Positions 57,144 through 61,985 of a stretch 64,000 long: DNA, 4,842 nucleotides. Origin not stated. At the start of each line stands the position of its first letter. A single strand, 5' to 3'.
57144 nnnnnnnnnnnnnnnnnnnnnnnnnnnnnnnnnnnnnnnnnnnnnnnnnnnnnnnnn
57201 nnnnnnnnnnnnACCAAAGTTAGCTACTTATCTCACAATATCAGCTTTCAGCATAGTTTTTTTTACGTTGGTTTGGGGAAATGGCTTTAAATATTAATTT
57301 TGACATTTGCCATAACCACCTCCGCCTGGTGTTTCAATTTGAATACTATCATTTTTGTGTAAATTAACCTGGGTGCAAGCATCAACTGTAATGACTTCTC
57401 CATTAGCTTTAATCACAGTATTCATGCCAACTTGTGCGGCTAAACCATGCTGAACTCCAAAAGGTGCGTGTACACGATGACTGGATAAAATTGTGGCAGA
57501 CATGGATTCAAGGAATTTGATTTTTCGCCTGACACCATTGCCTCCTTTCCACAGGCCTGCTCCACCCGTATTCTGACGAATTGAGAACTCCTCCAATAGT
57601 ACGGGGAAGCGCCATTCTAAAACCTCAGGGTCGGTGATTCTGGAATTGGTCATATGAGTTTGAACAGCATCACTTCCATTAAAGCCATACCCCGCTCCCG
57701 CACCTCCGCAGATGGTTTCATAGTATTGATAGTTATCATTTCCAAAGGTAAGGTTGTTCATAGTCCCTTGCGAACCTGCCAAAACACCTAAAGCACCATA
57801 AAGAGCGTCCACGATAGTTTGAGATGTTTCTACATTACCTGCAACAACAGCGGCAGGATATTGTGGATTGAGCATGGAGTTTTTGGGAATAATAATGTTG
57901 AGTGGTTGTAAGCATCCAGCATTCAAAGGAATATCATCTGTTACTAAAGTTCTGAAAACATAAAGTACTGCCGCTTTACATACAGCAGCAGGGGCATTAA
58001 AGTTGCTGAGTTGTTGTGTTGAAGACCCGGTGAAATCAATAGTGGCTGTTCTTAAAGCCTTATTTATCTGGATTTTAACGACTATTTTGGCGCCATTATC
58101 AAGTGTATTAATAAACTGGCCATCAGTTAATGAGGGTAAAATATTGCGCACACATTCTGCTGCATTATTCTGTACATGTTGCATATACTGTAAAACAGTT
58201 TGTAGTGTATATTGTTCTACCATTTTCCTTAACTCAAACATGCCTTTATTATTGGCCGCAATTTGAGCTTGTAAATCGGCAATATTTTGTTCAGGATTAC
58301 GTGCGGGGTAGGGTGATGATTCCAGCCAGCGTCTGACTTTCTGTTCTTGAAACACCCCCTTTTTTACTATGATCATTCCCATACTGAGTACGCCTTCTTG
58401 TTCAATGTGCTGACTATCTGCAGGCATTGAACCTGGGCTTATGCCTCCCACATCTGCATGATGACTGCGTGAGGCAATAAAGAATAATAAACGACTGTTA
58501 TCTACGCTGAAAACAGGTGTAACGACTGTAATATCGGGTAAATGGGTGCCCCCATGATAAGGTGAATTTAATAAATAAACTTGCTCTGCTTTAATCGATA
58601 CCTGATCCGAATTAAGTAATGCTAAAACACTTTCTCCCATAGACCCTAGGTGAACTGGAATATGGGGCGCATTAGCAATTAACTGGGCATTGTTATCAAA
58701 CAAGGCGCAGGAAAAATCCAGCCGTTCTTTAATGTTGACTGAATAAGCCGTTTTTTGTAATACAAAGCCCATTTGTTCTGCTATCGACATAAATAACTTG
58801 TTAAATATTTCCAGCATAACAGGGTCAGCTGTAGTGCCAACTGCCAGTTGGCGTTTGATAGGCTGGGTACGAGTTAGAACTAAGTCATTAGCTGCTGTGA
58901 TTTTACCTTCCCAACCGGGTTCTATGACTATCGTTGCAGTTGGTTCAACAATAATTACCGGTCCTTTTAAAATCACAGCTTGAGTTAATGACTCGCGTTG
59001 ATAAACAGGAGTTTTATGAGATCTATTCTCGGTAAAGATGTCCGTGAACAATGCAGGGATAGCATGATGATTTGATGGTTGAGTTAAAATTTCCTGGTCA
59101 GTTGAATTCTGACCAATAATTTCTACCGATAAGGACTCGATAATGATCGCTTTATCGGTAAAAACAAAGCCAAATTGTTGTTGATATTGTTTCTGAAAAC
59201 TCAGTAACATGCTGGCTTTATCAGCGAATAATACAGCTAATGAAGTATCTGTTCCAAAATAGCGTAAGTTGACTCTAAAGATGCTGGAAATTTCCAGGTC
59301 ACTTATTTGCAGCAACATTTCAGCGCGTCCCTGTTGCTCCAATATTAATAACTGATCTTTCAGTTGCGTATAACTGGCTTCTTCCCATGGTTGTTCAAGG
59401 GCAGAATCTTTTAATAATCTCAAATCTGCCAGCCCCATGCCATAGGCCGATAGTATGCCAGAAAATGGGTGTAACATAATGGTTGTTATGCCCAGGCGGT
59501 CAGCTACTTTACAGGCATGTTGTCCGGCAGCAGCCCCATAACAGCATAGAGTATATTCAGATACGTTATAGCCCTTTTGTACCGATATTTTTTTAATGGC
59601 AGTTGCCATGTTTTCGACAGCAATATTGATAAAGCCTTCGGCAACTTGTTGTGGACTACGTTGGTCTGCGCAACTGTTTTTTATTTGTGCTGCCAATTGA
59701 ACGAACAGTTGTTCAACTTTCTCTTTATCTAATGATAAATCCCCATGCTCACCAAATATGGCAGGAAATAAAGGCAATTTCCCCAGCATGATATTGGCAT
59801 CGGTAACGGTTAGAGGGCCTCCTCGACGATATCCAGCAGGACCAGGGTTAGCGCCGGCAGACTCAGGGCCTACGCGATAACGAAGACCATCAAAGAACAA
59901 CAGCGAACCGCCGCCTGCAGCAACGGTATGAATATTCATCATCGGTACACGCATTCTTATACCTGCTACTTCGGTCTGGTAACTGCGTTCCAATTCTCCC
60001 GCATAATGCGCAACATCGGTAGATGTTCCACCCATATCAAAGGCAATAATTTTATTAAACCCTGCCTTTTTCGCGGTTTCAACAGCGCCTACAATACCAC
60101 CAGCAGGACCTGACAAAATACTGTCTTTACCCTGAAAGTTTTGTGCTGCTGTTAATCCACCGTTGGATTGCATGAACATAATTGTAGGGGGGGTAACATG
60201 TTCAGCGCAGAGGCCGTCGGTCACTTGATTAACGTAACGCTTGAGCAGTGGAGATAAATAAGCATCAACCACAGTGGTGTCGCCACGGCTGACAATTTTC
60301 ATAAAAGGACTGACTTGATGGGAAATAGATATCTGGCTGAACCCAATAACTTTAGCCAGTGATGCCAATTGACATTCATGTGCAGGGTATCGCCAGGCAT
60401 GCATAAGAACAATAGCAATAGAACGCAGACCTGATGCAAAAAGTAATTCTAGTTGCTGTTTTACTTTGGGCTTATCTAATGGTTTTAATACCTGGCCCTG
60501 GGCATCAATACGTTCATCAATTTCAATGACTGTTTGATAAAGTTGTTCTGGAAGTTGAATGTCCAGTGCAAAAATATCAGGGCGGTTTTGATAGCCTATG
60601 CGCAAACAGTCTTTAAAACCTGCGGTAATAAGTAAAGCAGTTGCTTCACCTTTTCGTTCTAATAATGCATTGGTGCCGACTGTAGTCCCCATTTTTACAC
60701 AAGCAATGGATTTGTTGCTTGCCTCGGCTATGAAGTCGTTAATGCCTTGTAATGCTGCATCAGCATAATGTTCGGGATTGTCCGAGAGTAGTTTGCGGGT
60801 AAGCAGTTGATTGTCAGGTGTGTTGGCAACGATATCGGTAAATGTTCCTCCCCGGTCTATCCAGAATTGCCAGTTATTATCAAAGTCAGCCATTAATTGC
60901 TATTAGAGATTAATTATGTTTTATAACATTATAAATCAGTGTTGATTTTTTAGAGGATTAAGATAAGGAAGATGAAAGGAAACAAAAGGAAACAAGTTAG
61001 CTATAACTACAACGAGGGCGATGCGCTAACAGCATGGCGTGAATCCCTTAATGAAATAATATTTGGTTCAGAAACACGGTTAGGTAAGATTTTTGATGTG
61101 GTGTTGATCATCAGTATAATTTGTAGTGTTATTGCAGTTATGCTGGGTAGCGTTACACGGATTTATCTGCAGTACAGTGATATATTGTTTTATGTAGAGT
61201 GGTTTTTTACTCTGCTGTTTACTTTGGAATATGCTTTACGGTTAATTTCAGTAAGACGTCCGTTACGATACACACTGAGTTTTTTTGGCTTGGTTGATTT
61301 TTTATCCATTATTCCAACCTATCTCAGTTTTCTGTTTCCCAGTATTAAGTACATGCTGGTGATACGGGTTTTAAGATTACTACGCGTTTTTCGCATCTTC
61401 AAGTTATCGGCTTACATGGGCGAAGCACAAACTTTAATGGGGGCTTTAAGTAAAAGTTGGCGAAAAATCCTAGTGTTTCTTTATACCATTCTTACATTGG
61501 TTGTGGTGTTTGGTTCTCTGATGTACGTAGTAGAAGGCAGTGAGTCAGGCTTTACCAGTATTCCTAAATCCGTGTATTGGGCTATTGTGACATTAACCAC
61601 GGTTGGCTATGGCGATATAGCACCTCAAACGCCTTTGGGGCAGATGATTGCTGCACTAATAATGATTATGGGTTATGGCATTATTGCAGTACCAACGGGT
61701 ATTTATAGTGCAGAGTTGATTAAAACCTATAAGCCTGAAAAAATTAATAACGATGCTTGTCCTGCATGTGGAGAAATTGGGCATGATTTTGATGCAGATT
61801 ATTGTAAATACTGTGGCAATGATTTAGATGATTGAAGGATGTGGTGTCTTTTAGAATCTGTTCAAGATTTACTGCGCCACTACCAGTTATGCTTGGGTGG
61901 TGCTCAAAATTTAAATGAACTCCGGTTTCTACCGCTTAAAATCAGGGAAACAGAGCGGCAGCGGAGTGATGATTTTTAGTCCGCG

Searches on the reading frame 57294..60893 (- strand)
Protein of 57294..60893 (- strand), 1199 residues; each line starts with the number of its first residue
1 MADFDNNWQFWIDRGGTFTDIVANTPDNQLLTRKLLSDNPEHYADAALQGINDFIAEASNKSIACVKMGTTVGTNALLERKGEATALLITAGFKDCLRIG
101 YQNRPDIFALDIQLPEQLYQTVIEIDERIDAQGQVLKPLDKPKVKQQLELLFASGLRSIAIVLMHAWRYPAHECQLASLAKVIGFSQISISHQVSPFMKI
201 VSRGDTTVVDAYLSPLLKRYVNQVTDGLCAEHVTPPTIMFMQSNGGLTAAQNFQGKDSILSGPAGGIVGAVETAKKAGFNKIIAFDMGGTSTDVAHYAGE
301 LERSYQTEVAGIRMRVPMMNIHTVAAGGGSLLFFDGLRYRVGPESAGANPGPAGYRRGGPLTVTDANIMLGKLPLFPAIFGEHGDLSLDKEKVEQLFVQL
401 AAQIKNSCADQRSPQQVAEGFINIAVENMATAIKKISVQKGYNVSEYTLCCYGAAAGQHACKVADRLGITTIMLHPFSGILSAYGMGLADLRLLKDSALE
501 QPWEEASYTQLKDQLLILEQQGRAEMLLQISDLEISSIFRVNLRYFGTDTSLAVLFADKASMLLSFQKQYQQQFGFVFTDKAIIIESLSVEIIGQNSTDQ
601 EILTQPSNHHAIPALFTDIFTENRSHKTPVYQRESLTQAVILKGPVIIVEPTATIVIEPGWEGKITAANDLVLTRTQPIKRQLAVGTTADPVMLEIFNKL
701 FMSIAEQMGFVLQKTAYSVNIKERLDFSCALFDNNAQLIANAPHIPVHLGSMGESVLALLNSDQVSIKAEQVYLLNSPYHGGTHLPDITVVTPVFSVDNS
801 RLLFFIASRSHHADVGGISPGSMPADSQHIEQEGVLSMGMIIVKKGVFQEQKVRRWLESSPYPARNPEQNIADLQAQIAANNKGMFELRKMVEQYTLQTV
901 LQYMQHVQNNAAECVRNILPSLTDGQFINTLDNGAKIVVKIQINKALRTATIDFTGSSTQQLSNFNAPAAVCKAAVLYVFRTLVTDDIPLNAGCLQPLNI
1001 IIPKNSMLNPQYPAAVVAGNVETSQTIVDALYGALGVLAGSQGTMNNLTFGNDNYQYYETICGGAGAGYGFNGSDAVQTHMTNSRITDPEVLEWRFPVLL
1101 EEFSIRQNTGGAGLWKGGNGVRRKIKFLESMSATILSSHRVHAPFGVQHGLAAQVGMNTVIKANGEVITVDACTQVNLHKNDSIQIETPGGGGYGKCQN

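Call 23: search_protein_families(library=pfam, proteins=[window:57294-60893:-], max_evalue=0.001)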
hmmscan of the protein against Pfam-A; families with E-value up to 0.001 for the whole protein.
window:57294-60893:- (1199 aa): 3 families
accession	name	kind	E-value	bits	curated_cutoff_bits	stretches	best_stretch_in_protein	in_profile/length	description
PF02538.19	Hydantoinase_B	-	3.9e-192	639.8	26.8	1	690-1196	1-518/519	Hydantoinase B/oxoprolinase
PF01968.24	Hydantoinase_A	-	2.1e-102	342.7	22.9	1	203-492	1-288/291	Hydantoinase/oxoprolinase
PF05378.19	Hydant_A_N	-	5.9e-53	179.6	25.2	1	10-181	2-173/176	Hydantoinase/oxoprolinase N-terminal region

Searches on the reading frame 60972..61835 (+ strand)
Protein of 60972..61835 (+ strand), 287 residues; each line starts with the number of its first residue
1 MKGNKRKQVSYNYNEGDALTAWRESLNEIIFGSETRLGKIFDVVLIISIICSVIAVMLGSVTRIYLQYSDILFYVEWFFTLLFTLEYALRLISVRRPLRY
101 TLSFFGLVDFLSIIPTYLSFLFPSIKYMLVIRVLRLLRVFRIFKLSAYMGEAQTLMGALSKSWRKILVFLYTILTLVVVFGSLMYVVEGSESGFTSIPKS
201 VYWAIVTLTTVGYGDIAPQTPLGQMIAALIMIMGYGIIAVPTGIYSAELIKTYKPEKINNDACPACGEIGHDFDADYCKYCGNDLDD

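Call 23: search_protein_families(library=pfam, proteins=[window:60972-61835:+], max_evalue=0.001)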
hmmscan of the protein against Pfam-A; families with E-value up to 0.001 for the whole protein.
window:60972-61835:+ (287 aa): 3 families
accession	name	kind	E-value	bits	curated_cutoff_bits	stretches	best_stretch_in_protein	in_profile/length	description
PF00520.37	Ion_trans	-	2.7e-34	118.9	25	1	39-244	2-228/241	Ion transport protein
PF07885.22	Ion_trans_2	-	9.2e-16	57.9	22.5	1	173-245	2-73/79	Ion channel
PF13248.11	Zn_ribbon_3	-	0.00092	19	27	0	263-285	5-26/26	zinc-ribbon domain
